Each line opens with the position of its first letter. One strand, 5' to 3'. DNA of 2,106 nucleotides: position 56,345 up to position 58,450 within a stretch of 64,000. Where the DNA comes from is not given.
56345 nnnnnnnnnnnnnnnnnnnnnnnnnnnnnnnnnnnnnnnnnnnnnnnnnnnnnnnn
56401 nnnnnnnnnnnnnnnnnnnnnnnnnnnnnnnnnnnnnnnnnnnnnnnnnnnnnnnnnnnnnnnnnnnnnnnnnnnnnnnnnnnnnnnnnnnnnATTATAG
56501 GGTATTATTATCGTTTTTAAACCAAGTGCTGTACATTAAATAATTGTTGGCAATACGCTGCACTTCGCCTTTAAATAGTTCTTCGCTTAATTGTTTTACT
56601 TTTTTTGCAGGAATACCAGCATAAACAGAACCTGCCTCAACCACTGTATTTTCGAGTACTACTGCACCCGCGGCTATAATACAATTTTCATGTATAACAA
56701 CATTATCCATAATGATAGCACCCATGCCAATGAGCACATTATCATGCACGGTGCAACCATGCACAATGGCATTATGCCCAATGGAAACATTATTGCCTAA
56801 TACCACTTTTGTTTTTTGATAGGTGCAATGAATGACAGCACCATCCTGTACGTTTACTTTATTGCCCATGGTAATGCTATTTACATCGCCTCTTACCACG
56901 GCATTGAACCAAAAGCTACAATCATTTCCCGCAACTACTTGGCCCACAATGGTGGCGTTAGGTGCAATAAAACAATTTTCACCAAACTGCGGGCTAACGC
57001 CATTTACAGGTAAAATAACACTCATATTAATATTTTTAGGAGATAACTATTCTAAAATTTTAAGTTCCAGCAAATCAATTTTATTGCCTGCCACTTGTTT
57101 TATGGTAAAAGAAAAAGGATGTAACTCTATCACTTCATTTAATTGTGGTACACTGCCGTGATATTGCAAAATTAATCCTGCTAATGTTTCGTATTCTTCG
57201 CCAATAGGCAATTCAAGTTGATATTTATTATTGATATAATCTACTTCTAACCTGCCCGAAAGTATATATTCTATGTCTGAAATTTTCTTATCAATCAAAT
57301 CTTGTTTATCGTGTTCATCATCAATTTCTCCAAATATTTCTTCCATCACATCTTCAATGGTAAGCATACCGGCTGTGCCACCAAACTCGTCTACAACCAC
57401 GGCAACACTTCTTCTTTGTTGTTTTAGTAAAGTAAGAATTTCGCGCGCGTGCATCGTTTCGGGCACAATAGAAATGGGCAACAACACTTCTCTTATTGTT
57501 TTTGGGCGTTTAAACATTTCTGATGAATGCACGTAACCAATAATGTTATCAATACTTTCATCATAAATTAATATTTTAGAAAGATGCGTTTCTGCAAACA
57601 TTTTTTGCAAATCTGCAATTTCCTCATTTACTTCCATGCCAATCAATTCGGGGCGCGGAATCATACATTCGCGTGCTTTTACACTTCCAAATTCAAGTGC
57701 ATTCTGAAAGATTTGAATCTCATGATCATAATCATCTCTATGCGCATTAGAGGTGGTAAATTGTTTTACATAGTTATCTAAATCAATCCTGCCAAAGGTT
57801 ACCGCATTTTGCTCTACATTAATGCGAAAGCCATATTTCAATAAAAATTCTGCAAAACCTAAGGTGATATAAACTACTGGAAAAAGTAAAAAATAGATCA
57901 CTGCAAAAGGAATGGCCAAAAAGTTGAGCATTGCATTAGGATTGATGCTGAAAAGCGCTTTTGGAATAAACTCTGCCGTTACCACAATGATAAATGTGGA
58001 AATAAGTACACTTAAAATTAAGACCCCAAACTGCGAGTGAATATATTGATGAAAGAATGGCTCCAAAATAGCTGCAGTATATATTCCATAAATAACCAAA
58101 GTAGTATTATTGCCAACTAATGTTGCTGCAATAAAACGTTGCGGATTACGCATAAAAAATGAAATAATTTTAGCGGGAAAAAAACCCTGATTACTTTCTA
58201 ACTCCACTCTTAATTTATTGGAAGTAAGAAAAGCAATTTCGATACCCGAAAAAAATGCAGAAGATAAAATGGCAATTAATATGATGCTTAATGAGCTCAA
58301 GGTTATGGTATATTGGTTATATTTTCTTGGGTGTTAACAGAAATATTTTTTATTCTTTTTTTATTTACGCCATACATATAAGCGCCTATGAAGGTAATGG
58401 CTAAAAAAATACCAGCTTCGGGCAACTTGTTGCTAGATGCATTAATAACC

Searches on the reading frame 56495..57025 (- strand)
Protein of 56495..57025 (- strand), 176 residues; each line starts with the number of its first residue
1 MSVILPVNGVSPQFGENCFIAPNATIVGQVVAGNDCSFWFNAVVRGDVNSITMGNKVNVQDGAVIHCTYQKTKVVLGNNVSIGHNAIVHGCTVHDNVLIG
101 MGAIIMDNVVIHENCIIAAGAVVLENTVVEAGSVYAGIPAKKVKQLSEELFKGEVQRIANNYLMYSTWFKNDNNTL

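Call 78: search_protein_families(library=pfam, proteins=[window:56495-57025:-])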
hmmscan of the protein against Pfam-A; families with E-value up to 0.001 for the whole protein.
window:56495-57025:- (176 aa): 5 families
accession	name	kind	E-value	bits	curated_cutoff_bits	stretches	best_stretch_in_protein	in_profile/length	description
PF00132.30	Hexapep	-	8e-22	76.4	27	4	90-123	1-34/36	Bacterial transferase hexapeptide (six repeats)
PF25084.1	LbH_EIF2B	-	1.6e-08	34.9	54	1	52-132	17-102/105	EIF2B subunit epsilon LbH domain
PF21711.3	DCTN5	-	1.6e-07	31.6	40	1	26-162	36-164/182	Dynactin subunit 5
PF14602.12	Hexapep_2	-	6.8e-05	22.9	27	0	74-105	2-32/34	Hexapeptide repeat of succinyl-transferase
PF24894.1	Hexapep_GlmU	-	0.00058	20.4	23.3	0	55-126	17-86/104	GlmU-like, C-terminal hexapeptide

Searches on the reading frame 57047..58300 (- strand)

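Call 78: search_protein_families(library=pfam, proteins=[window:57047-58300:-])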
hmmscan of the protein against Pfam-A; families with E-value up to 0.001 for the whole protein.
window:57047-58300:- (417 aa): 3 families
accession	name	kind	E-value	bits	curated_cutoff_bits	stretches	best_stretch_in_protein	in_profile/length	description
PF01595.25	CNNM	-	1.7e-26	93.5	28.4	1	6-168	2-158/181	Cyclin M transmembrane N-terminal domain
PF03471.22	CorC_HlyC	-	7e-17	61.7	27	1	339-415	2-79/81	Transporter associated domain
PF00571.33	CBS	-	1.6e-08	35.2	24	1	277-323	10-56/57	CBS domain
